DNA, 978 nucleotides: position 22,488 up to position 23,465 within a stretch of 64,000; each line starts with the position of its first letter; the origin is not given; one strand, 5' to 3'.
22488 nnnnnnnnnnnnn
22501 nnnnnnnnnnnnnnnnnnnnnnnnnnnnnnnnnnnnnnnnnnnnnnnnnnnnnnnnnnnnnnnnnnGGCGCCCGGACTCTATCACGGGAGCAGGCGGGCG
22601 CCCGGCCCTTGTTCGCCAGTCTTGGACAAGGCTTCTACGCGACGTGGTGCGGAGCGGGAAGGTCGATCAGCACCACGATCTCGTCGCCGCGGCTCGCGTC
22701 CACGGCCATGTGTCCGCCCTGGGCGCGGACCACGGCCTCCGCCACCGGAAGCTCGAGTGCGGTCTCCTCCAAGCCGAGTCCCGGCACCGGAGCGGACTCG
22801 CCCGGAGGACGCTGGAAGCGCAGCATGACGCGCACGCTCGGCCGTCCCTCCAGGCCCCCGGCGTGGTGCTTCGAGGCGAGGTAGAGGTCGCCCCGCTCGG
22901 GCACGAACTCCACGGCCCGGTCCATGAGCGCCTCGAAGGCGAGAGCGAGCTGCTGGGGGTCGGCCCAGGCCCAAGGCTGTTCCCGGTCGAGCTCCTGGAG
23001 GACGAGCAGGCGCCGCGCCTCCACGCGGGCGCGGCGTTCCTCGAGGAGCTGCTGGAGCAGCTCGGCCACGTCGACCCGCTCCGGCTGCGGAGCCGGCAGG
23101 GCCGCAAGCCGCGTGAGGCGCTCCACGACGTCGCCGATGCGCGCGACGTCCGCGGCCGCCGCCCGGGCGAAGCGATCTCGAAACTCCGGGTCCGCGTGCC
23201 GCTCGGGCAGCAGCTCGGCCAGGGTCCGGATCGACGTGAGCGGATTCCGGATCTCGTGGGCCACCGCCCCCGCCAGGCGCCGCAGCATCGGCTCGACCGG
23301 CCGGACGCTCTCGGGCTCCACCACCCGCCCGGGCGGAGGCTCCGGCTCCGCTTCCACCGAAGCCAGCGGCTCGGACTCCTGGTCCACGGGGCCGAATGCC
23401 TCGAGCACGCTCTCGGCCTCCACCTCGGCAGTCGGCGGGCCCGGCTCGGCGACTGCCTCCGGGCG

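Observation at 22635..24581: One polypeptide carrying three degenerate signalling modules: a receiver without the acceptor Asp, a sigma-54-activator AAA+ without GAFTGA, and a histidine kinase with eroded ATP-binding boxes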

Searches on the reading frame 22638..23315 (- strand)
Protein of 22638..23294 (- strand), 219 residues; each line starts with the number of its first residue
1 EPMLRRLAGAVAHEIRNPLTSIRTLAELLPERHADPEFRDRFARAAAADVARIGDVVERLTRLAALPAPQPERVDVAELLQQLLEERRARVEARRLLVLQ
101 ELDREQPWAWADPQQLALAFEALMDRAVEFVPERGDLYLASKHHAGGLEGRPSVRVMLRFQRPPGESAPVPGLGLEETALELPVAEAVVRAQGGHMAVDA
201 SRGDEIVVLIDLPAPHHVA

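Call 13: search_solved_structures(query=window:22638-23294:-, max_evalue=1, show_alignments=5)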
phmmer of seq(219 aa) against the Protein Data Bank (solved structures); distinct sequences matched with E-value up to 1: 24.
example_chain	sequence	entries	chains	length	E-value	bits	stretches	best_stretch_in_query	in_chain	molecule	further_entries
3jz3_A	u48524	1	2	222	6.4e-09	39.2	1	5-176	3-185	Sensor protein qseC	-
9jfj_A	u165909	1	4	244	1.2e-08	38.3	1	4-204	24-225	Sensor histidine kinase ZraS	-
3d36_A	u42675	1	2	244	1.8e-06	31.2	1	5-89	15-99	Sporulation kinase B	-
5c93_A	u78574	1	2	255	3.8e-06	30.1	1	7-213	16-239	Histidine kinase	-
4u7n_A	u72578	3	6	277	5e-06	29.8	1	7-213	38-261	Histidine protein kinase sensor protein | Histidine kinase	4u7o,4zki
4q20_A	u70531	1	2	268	1.4e-05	28.3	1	3-208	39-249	Sensor protein DivL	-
5idj_A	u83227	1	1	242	6.6e-05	26.1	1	5-123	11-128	Histidine kinase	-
8vc9_A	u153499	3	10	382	0.0018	21.4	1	7-83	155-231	Leptospira virulence regulator B (LvrB) | histidine kinase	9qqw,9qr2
9m08_C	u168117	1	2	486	0.0026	20.9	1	11-146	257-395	histidine kinase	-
3a0r_A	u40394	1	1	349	0.0031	20.6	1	4-142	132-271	Sensor protein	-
3jqh_A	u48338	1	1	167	0.0049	20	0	49-105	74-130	C-type lectin domain family 4 member M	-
9rcc_A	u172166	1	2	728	0.021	17.9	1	3-125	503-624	Bacteriophytochrome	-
9eut_A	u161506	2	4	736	0.022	17.9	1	3-125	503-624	Bacteriophytochrome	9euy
7z8n_A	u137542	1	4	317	0.055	16.6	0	10-131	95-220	Histidine kinase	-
5ukv_A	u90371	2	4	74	0.082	16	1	3-65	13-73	ATP-binding protein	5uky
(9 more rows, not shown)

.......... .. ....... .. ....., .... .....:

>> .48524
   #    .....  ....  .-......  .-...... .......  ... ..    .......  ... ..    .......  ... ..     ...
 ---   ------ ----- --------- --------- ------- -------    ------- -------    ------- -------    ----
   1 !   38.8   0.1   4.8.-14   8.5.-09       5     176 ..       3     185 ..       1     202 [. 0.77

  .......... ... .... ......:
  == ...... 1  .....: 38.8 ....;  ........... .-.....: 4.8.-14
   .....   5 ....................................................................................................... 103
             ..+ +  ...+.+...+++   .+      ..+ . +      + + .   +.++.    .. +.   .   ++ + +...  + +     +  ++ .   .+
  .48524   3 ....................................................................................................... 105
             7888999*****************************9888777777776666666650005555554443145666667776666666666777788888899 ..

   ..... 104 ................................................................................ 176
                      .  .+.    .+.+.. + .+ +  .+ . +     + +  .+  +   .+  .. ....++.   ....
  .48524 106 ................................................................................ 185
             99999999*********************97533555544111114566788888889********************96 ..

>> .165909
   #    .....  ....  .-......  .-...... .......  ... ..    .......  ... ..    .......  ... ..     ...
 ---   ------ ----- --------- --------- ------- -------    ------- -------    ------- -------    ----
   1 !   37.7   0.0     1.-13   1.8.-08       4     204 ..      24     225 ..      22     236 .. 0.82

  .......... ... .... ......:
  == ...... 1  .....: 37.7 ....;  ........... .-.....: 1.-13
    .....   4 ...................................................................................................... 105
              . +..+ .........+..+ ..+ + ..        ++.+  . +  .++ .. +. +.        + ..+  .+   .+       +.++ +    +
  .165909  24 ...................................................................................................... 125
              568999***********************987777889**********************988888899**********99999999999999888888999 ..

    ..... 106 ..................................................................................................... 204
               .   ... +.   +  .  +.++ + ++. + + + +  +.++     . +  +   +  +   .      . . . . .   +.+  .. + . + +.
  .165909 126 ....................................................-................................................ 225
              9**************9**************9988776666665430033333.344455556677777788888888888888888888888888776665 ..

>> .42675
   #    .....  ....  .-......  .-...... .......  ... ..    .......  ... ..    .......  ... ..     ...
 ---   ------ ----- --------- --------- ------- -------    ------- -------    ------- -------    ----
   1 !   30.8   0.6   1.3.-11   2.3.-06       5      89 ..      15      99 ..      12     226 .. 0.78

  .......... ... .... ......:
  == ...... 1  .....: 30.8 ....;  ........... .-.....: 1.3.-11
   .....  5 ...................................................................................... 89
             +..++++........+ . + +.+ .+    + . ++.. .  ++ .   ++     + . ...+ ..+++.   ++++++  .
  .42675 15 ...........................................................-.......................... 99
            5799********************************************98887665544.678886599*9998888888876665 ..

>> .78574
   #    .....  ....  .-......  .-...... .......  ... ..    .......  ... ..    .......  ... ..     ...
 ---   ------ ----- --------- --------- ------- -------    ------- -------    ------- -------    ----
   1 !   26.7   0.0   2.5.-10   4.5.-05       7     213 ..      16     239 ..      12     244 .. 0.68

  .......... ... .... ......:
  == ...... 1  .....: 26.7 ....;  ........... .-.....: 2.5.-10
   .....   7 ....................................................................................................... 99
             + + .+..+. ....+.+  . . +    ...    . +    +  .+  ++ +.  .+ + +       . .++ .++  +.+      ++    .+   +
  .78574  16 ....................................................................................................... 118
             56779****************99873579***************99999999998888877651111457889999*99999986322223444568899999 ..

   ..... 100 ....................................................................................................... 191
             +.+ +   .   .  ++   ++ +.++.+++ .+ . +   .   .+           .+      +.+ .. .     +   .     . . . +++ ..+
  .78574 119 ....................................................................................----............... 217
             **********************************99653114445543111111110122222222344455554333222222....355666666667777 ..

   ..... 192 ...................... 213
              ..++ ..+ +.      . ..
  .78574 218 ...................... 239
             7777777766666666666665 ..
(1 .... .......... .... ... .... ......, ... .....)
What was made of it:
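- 22638..23096 (-): CA-fold domain without ATP-binding motifs, residues 496-648. The N-box Asn is R555, the G1 Asp is R588 (with R584 also invariant), and G2 GxGLGL is E606-T-A-L-E610-L. Alignments to QseC, ZraS and WalK (call 13).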

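Call 48: predict_structure(alignment_id=A2)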
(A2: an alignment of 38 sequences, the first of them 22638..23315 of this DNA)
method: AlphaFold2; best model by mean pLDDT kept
length: 226 residues; sequences in the alignment: 38
mean_pLDDT: 89.6   pTM: 0.84
mean pLDDT of the five models: 89.6, 88.6, 88.1, 87.8, 87.0
residues with pLDDT >= 90: 161; 70-90: 43; 50-70: 17; < 50: 5
segments of 3 or more residues with pLDDT < 50: 1-4
pLDDT, mean of each block of 10 residues (from residue 1): 60 86 88 90 93 91 91 95 98 97 97 98 97 93 97 93 93 61 78 95 91 95 79
secondary structure, 60 per line:
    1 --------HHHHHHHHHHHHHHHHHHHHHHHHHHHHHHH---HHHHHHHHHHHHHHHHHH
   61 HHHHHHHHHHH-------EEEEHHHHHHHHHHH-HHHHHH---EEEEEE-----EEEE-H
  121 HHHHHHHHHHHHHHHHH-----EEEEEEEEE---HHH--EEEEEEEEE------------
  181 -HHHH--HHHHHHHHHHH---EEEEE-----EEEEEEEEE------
elements in order: H9-39 H43-71 E79-82 H83-93 H95-100 E104-109 E115-118 H120-137 E143-151 E160-168 H182-185 H188-198 E202-206 E212-220

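Call 51: fold_search(model_id=the predicted structure, library=pdb)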
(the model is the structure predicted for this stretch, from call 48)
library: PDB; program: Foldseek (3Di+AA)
matches with E <= 10: 662; with E <= 0.001: 334
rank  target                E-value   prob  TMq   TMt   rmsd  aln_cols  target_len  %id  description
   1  5uht_A                1.4e-13  1.00  0.56  0.54   7.3       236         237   18  Structure of the Thermotoga maritima HK853-BeF3-RR468 complex at pH 5.0 (released 2017-12-27)
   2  6rfv_B                1.9e-13  1.00  0.56  0.55   7.0       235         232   16  Revisiting pH-gated conformational switch. Complex HK853-RR468 pH 7 (released 2020-02-19)
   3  4q20_B                2.5e-13  1.00  0.63  0.63   5.8       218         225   22  Crystal structure of a C-terminal part of tyrosine kinase (DivL) from Caulobacter crescentus CB15 at 2.50 A resolution (released 2014-04-23)
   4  6rh8_A                2.5e-13  1.00  0.56  0.54   7.4       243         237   16  Revisiting pH-gated conformational switch. Complex HK853 mutant H260A -RR468 mutant D53A pH 5.3 (released 2020-02-19)
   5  6azr_A                3.5e-13  1.00  0.57  0.56   7.2       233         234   17  Crystal structure of the T264A HK853cp-BeF3-RR468 complex (released 2017-12-27)
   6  6rgz_A                4.1e-13  1.00  0.56  0.54   7.1       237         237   17  Revisiting pH-gated conformational switch. Complex HK853-RR468 pH 6.5 (released 2020-02-19)
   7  3dge_A                5.8e-13  1.00  0.56  0.53   7.3       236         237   17  Structure of a histidine kinase-response regulator complex reveals insights into Two-component signaling and a novel c (released 2009-07-07)
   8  4q20_A                6.5e-13  1.00  0.62  0.61   6.2       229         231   21  Crystal structure of a C-terminal part of tyrosine kinase (DivL) from Caulobacter crescentus CB15 at 2.50 A resolution (released 2014-04-23)
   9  6rgy_A                6.5e-13  1.00  0.56  0.54   7.2       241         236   16  Revisiting pH-gated conformational switch. Complex HK853-RR468 pH 7.5 (released 2020-02-19)
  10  6rh0_A                8.7e-13  1.00  0.57  0.55   6.9       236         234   16  Revisiting pH-gated conformational switch. Complex HK853-RR468 pH 5.5 (released 2020-02-19)
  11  4jas_A                8.7e-13  1.00  0.57  0.54   7.4       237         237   17  Structural basis of a rationally rewired protein-protein interface (HK853mutant A268V, A271G, T275M, V294T and D297E a (released 2013-09-04)
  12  6rfv_A                8.7e-13  1.00  0.56  0.54   7.2       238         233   18  Revisiting pH-gated conformational switch. Complex HK853-RR468 pH 7 (released 2020-02-19)
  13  6rh0_B                1.0e-12  1.00  0.56  0.55   7.1       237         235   17  Revisiting pH-gated conformational switch. Complex HK853-RR468 pH 5.5 (released 2020-02-19)
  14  6dk7_E                1.7e-12  1.00  0.59  0.59   7.9       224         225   18  RetS histidine kinase region with cobalt (released 2019-03-20)
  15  6rh7_B                1.7e-12  1.00  0.56  0.54   7.2       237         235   17  Revisiting pH-gated conformational switch. Complex HK853 mutant H260A -RR468 mutant D53A pH 7.5 (released 2020-02-19)
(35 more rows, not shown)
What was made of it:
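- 22638..23096 (-): Foldseek matches HK853, DivL, RetS and WalK with TM up to 0.70 (call 51).
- On Class I (HisKA) sensor histidine kinase: Foldseek matches HK853, WalK and ZraS with TM 0.56-0.70 (calls 48, 51).
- The fold itself is an ordinary DHp+CA fold (call 51).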
